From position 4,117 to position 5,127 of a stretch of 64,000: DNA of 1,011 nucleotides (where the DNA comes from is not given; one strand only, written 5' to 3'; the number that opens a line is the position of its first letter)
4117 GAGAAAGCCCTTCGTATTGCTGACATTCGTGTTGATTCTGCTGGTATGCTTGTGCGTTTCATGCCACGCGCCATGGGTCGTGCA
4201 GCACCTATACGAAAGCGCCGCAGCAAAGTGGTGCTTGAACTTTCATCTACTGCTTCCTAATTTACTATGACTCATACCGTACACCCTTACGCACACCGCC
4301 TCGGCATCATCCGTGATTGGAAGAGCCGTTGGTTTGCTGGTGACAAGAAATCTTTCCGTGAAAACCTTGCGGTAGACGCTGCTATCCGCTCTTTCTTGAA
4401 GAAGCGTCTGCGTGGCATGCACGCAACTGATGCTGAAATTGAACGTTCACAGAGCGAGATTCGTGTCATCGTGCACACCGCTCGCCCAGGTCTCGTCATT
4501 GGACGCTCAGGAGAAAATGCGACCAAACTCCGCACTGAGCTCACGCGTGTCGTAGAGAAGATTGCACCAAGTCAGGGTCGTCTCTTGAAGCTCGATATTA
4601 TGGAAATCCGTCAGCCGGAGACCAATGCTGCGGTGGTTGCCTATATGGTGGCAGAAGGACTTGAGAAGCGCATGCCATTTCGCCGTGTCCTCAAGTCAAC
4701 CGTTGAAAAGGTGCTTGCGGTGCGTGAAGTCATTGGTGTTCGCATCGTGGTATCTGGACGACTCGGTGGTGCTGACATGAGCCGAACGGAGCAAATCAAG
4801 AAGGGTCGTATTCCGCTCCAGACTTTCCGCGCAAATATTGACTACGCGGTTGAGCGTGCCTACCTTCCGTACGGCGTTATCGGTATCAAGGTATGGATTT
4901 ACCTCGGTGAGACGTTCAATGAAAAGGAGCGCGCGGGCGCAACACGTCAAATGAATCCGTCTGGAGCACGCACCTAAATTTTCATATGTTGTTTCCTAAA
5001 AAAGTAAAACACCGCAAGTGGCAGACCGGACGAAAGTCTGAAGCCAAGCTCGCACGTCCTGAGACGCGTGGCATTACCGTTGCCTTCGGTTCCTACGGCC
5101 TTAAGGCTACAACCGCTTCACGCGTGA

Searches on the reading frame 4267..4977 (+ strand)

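Call 80: search_protein_families(library=pfam, proteins=[window:4267-4977:+], max_evalue=0.00001)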
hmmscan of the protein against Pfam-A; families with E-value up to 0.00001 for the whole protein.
window:4267-4977:+ (236 aa): 2 families
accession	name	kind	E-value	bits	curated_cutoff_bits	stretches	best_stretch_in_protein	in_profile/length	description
PF00189.25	Ribosomal_S3_C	-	1.1e-28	99.9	34.1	1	128-211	1-83/83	Ribosomal protein S3, C-terminal domain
PF07650.23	KH_2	-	1.8e-13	50.6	22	1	40-118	2-77/78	KH domain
